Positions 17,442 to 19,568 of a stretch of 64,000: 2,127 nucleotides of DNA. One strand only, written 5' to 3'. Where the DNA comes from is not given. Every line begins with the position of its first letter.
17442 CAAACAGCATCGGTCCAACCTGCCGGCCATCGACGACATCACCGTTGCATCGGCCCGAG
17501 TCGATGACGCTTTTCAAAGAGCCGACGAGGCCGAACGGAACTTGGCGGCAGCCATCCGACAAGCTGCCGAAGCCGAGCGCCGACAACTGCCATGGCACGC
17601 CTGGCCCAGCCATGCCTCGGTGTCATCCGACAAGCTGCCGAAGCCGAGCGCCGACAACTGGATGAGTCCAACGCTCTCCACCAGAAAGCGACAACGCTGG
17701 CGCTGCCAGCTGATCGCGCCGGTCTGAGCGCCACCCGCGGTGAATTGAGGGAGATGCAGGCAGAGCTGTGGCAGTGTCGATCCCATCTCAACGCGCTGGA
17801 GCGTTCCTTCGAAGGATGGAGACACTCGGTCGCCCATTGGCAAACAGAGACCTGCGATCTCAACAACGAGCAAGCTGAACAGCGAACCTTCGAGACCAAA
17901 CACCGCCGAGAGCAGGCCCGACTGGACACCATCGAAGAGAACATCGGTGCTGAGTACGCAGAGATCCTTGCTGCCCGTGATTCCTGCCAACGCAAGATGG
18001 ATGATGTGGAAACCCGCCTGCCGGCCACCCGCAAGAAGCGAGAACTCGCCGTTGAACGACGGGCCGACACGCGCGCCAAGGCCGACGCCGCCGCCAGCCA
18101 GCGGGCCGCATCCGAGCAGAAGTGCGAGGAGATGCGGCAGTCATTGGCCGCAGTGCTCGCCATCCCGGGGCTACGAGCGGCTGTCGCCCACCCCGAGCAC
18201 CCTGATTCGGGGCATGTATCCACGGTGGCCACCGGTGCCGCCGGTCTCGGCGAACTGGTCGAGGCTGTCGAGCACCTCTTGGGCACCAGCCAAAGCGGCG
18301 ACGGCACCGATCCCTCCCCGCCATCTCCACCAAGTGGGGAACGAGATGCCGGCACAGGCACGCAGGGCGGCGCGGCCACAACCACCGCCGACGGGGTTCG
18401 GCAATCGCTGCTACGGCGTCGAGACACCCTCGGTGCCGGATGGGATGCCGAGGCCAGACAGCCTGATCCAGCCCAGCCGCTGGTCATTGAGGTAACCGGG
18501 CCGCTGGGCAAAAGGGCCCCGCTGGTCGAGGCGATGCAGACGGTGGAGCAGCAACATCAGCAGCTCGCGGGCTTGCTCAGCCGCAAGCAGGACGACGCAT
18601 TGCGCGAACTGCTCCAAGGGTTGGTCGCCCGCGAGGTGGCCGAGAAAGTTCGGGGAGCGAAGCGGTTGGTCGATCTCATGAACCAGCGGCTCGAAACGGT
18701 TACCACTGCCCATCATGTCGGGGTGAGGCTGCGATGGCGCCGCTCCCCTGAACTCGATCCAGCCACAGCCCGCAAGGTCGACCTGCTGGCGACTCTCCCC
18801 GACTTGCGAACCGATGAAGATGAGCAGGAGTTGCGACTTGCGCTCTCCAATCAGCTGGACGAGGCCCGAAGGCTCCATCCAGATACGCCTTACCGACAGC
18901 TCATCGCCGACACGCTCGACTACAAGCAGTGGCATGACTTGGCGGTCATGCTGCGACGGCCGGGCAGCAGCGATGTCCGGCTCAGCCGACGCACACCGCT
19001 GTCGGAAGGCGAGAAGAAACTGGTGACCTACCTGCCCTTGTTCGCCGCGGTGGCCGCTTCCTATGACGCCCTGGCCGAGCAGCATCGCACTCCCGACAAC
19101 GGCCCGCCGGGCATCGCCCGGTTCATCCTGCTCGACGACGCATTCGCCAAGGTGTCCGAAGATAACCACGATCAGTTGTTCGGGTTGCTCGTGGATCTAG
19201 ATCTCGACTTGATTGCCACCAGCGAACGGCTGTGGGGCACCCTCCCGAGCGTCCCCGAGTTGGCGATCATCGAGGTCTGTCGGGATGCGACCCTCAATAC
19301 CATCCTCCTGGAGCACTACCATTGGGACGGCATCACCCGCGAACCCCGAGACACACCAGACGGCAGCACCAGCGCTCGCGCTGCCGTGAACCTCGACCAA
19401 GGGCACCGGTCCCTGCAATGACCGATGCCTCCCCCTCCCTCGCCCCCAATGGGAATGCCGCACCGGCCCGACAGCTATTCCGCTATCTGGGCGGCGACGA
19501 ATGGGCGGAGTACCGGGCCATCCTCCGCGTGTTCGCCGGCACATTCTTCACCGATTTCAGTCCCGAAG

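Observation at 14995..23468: Four-gene SMC-like (Wadjet / TIGR02677-02680-type) locus with the ATPase gene placed first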

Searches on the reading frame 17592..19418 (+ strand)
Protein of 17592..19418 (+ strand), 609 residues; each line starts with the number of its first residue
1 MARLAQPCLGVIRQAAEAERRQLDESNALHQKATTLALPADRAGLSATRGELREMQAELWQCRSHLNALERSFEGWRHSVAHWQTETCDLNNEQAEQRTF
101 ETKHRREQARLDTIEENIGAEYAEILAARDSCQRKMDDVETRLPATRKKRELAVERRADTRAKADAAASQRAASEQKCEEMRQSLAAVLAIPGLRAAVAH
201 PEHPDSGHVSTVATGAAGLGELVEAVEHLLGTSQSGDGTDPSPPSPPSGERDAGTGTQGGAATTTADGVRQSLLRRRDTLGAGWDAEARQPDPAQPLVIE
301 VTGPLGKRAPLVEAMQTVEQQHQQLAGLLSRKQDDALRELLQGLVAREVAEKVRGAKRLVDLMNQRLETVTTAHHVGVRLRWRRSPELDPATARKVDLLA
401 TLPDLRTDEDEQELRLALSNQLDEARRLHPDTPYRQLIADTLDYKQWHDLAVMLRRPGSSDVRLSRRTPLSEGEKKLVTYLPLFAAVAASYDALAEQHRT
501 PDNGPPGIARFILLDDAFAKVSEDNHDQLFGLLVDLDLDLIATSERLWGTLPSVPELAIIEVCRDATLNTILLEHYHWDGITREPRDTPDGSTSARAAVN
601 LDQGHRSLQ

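Call 46: search_solved_structures(query=window:17592-19418:+, max_evalue=0.001, show_alignments=1)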
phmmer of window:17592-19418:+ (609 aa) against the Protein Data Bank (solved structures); distinct sequences matched with E-value up to 0.001: 1.
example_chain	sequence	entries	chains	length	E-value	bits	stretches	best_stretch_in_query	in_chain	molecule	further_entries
9qe0_A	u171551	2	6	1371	1.7e-15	59.8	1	316-583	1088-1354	JetC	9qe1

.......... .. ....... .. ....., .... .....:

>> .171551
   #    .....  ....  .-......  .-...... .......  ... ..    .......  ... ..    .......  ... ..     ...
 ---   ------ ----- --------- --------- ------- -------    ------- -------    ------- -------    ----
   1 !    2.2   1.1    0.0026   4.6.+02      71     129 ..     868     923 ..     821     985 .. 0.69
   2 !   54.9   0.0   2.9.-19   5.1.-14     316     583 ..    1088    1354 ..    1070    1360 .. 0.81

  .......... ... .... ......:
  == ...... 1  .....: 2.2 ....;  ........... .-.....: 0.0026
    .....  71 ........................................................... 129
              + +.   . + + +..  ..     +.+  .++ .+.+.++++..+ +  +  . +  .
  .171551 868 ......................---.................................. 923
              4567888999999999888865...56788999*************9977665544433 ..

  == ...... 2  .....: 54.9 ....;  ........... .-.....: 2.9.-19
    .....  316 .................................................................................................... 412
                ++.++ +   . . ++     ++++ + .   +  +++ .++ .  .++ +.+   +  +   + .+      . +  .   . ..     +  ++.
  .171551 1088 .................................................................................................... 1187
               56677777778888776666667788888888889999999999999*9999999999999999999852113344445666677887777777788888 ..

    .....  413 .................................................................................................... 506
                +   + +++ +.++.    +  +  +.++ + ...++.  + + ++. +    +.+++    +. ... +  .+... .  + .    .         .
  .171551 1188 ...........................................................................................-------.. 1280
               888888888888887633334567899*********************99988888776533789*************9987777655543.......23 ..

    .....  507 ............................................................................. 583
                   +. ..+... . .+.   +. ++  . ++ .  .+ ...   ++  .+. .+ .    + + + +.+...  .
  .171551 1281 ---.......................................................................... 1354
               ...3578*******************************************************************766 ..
